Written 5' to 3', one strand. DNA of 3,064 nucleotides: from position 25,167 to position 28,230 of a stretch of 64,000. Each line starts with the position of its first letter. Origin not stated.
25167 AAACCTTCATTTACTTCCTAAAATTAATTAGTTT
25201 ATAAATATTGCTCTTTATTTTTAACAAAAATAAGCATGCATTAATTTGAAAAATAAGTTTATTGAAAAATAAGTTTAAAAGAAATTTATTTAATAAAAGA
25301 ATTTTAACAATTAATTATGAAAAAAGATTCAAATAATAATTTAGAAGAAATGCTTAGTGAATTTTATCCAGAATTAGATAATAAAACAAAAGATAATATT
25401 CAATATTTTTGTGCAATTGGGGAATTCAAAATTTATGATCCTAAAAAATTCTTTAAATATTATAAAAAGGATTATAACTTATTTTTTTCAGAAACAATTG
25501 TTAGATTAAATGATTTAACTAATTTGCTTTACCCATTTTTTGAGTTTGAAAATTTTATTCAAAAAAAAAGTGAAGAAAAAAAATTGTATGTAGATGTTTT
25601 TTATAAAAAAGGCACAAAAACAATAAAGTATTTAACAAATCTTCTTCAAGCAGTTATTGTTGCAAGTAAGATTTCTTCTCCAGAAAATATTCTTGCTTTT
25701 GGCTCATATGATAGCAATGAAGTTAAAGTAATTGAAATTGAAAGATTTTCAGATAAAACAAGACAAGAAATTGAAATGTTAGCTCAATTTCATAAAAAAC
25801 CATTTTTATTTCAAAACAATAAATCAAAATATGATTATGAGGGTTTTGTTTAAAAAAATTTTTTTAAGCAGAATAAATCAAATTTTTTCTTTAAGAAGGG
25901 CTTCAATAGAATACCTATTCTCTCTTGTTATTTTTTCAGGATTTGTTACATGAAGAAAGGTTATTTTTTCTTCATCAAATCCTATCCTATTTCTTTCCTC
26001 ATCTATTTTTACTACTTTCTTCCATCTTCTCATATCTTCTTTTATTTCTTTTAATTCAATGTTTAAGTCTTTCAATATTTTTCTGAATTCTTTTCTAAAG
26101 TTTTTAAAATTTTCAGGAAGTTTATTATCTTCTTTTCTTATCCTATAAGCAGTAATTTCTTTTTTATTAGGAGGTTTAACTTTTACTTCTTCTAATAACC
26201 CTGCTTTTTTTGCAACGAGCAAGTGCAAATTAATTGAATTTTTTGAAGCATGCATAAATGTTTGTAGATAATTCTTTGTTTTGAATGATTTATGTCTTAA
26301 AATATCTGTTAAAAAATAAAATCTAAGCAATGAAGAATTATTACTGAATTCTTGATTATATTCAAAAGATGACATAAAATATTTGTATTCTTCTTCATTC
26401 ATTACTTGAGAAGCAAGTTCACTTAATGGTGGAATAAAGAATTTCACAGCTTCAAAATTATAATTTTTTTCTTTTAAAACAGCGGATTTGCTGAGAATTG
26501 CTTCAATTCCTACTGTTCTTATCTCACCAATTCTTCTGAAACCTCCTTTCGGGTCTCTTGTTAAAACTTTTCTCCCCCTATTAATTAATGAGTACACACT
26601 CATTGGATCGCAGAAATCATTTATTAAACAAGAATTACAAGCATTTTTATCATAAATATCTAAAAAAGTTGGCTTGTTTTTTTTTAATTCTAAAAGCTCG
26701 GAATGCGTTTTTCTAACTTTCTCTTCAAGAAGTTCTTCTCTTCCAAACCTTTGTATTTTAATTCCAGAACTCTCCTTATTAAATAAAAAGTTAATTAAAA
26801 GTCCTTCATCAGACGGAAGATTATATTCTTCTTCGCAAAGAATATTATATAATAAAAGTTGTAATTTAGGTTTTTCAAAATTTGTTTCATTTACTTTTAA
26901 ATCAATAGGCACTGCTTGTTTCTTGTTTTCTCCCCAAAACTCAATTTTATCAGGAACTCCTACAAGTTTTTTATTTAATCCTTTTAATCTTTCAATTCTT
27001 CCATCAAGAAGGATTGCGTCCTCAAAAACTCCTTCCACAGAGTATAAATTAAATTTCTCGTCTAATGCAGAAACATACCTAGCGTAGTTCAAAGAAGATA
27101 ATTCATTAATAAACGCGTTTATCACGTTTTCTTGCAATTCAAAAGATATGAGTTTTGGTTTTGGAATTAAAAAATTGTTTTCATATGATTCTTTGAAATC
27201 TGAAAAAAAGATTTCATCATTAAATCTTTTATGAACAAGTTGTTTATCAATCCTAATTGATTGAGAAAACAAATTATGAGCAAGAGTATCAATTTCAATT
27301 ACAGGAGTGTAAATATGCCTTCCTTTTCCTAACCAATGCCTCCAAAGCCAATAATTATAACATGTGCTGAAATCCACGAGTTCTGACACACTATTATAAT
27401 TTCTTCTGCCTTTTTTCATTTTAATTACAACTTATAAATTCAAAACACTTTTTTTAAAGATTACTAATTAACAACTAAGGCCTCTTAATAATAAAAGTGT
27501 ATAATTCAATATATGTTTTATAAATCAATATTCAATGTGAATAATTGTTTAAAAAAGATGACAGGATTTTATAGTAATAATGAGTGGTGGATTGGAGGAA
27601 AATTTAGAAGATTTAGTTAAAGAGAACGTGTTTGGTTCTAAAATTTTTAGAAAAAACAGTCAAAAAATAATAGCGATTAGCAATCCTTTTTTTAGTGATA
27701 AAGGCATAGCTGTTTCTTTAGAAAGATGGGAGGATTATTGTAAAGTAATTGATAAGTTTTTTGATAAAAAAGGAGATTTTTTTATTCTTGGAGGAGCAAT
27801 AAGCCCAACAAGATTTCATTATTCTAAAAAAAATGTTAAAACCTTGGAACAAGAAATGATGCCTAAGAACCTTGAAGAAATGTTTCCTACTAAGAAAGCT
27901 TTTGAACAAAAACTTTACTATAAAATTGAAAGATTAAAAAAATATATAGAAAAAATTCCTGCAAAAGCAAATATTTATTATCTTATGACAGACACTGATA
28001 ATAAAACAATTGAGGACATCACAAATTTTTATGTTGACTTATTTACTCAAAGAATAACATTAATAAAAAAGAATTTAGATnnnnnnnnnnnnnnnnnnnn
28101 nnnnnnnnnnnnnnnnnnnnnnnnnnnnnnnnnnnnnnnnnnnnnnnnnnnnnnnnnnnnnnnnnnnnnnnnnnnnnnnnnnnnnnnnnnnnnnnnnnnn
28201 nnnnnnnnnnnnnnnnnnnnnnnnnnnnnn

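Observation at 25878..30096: Divergent two-gene nuclease module: Cas4-like Fe-S PD-(D/E)xK nuclease fusion plus a coiled-coil Mre11/SbcD-like phosphoesterase, with no CRISPR/cas context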

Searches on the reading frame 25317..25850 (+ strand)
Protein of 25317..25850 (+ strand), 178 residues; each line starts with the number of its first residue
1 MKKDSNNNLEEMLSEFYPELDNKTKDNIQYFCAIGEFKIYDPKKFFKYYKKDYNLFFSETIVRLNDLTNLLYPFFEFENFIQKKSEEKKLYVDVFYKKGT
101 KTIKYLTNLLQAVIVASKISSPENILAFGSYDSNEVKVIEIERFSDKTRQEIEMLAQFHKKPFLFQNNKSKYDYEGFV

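Call 3: search_protein_families(library=pfam, proteins=[window:25317-25850:+], max_evalue=1)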
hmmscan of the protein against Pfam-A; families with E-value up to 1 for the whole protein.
window:25317-25850:+ (178 aa): 0 families

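Call 4: search_protein_families(library=padloc, proteins=[window:25317-25850:+], max_evalue=1)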
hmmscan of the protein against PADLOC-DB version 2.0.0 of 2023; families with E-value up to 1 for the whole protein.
window:25317-25850:+ (178 aa): 0 families

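Call 5: search_protein_families(library=ncbifam, proteins=[window:25317-25850:+], max_evalue=1)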
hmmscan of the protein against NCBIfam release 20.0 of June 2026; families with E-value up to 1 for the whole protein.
window:25317-25850:+ (178 aa): 0 families

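Call 78: search_protein_families(library=phrogs, proteins=[window:25317-25850:+], max_evalue=0.01)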
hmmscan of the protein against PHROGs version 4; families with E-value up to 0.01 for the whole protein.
window:25317-25850:+ (178 aa): 0 families

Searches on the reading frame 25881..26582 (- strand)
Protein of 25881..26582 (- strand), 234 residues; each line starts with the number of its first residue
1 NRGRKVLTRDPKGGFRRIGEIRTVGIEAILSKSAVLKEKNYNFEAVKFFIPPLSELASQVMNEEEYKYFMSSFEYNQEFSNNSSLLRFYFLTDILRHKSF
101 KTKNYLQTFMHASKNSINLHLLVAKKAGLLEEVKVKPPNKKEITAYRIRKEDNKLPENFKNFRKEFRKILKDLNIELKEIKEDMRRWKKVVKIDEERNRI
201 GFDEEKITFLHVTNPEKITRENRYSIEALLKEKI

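Call 105: search_protein_families(library=pfam, proteins=[window:25881-26582:-], max_evalue=10)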
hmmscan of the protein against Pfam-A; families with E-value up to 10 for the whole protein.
window:25881-26582:- (234 aa): 5 families
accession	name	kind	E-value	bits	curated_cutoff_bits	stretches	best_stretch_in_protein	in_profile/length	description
PF12940.12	RAG1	-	0.014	14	25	1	86-117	603-634/653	Recombination-activation protein 1 (RAG1), recombinase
PF15849.10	DUF4722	-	0.043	14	27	1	70-168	71-165/167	Domain of unknown function (DUF4722)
PF10553.14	MSV199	-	0.046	14.4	22.4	1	158-200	46-88/132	MSV199 domain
PF14411.12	LHH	-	0.063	13.9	23.3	1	115-168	18-71/76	A nuclease of the HNH/ENDO VII superfamily with conserved LHH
PF20392.3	DUF6687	-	0.15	11.6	27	1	142-217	137-212/339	Family of unknown function (DUF6687)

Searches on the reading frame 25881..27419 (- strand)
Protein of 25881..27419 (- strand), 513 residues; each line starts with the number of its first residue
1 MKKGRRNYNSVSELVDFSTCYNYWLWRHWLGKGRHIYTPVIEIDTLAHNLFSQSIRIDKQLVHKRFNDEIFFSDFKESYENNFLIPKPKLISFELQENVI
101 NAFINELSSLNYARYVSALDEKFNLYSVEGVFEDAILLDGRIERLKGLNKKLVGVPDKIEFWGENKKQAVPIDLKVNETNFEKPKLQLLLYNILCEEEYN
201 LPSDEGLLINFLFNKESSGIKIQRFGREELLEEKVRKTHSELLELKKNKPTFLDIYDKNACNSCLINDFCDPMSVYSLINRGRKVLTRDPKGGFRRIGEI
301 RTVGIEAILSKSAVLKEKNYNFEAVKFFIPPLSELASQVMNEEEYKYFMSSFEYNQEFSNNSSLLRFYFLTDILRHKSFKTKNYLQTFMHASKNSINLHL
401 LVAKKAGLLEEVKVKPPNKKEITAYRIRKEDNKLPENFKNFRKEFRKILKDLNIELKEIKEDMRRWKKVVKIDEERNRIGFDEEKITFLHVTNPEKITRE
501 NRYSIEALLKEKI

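Call 3: search_protein_families(library=pfam, proteins=[window:25881-27419:-], max_evalue=1)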
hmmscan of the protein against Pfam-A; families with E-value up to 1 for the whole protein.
window:25881-27419:- (513 aa): 5 families
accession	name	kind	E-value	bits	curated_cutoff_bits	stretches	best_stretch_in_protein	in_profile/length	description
PF12705.13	PDDEXK_1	-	7.7e-07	29.7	22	1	10-271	3-247/247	PD-(D/E)XK nuclease superfamily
PF01930.23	Cas_Cas4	-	0.0018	18.8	22.7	1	158-270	55-158/160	Domain of unknown function DUF83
PF12940.12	RAG1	-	0.027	13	25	1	366-396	604-634/653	Recombination-activation protein 1 (RAG1), recombinase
PF15849.10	DUF4722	-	0.16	12.2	27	1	349-447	71-165/167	Domain of unknown function (DUF4722)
PF14411.12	LHH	-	0.19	12.4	23.3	1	394-447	18-71/76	A nuclease of the HNH/ENDO VII superfamily with conserved LHH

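Call 4: search_protein_families(library=padloc, proteins=[window:25881-27419:-], max_evalue=1)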
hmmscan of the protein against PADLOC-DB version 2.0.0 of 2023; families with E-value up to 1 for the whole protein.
window:25881-27419:- (513 aa): 9 families
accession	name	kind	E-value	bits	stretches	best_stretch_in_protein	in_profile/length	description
PDLC01250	Cas4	-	4.1e-08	31.7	1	137-270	50-167/168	"CAS-I,CAS-II,CAS-III,CAS-IV,CAS-V,CAS-VI; acquisition_associated"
PDLC00943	Cas4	-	3.7e-06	25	1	148-271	61-179/180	CRISPR-associated protein Cas4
PDLC01611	Cas4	-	3.8e-06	25.3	1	155-270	54-156/158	"CAS-I,CAS-II,CAS-III,CAS-IV,CAS-V,CAS-VI; acquisition_associated"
PDLC01773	Cas4c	-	6.3e-06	23.7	1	150-274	84-197/229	-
PDLC00944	Cas4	-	1.1e-05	23.7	1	139-270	51-176/177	Cas4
PDLC02083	Cas4_II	-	1.2e-05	23.9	1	150-271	71-184/186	-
PDLC01447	Cas4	-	1.7e-05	23.4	1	148-272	47-159/161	"CAS-I,CAS-II,CAS-III,CAS-IV,CAS-V,CAS-VI; acquisition_associated"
PDLC02034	Cas4d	-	0.00029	18.5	1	150-278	70-188/192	-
PDLC02087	Cas4b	-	0.013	13.6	1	151-270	73-188/189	-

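Call 5: search_protein_families(library=ncbifam, proteins=[window:25881-27419:-], max_evalue=1)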
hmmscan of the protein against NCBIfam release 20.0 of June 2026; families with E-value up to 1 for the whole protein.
window:25881-27419:- (513 aa): 1 family
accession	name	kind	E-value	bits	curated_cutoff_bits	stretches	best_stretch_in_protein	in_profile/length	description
TIGR00372.1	cas4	equivalog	1.4e-05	25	65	1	148-271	61-179/180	CRISPR-associated protein Cas4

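Call 7: find_homologous_proteins(query=window:25881-27419:-)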
Query window:25881-27419:- (513 aa): 2 proteins with E <= 0.001 among 8000 candidates.
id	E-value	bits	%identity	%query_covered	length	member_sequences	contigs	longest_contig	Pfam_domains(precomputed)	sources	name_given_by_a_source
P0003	0.0e+0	1138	100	100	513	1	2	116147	PF12705.14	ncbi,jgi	-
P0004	5.7e-218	743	65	100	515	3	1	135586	PF25134.2,PF12705.14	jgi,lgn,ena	-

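Call 9: search_solved_structures(query=window:25881-27419:-, max_evalue=10)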
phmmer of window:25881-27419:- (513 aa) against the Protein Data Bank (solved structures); distinct sequences matched with E-value up to 10: 2.
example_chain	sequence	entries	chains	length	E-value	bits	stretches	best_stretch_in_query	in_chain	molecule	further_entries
8deg_A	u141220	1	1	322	0.58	12.1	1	196-285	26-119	Mitogen-activated protein kinase kinase kinase 12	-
5cen_A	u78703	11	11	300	0.59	12.1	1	196-285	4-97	Mitogen-activated protein kinase kinase kinase 12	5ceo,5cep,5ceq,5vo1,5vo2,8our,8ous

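Call 12: search_protein_families(library=pfam, proteins=[P0004], max_evalue=1)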
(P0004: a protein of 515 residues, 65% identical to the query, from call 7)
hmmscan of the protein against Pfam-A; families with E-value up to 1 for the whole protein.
P0004 (515 aa): 5 families
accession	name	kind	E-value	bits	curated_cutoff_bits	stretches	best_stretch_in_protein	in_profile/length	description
PF12705.13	PDDEXK_1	-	7.2e-07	29.8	22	1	10-273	3-247/247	PD-(D/E)XK nuclease superfamily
PF25134.1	DUF7821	-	3.5e-05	24.1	23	1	306-387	70-144/177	Domain of unknown function (DUF7821)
PF01930.23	Cas_Cas4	-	0.023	15.2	22.7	1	153-273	51-159/160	Domain of unknown function DUF83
PF10711.15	DUF2513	-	0.063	14.1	29.6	0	372-426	12-67/100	Hypothetical protein (DUF2513)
PF07889.17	DUF1664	-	0.14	12.7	34.6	1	391-482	32-121/124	Protein of unknown function (DUF1664)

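Call 62: find_related_loci(query=A2, collection=metagenome_contigs, flank=8000)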
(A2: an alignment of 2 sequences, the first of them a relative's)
Query A2 (513 aa) in metagenome_contigs; peptide patterns used: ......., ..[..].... (x = any residue, [..] = any of these).
600 stretches matched a pattern (row limit reached: there are more); 1 encode a relative of the query (tblastn E <= 1e-3); 1 distinct loci.
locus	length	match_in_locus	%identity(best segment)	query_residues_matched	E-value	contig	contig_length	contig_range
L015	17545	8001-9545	65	1-513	0e+0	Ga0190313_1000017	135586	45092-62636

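Call 78: search_protein_families(library=phrogs, proteins=[window:25881-27419:-], max_evalue=0.01)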
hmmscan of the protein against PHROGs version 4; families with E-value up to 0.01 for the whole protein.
window:25881-27419:- (513 aa): 0 families

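Call 91: search_dna_similar(query=window:25881-27419:-, collection=phages, mode=protein, max_evalue=0.001, max_rows=10)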
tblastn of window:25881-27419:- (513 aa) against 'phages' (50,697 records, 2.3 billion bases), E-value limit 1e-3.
No match.

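Call 94: search_solved_structures(query=A2, max_evalue=10, show_alignments=2)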
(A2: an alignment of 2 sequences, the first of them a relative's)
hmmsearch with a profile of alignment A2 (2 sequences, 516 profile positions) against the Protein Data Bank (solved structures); distinct sequences matched with E-value up to 10: 0.

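Call 103: find_related_loci(query=A2, collection=viral_contigs, flank=5000)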
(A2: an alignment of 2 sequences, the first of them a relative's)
Query A2 (513 aa) in viral_contigs; peptide patterns used: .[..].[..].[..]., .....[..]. (x = any residue, [..] = any of these).
126 stretches matched a pattern, but none encodes a relative of the query by tblastn (E <= 1e-3).

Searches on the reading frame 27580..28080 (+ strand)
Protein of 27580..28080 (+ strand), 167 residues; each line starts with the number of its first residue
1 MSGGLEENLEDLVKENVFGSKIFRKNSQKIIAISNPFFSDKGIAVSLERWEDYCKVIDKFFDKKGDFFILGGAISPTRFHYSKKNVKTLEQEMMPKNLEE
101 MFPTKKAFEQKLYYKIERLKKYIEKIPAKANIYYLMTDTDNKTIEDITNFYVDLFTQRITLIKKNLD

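Call 105: search_protein_families(library=pfam, proteins=[window:27580-28080:+], max_evalue=10)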
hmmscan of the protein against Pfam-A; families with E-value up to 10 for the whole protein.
window:27580-28080:+ (167 aa): 6 families
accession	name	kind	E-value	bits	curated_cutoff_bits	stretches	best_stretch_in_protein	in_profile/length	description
PF07445.17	PriC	-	0.0038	17.5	23.3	1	84-166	5-85/174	Primosomal replication protein priC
PF14497.11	GST_C_3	-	0.023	15.4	21.6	1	47-125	28-103/104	Glutathione S-transferase, C-terminal domain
PF12686.12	DUF3800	-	0.064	14.4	21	1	60-140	11-99/149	Protein of unknown function (DUF3800)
PF23671.1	HTH_70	-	0.12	13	27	1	142-160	47-65/71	HTH 3-helical bundle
PF02337.22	Gag_p10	-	0.13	12.6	23.9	1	20-65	18-65/85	Retroviral GAG p10 protein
PF16987.10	KIX_2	-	0.69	10.3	25.6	1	84-130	19-69/83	KIX domain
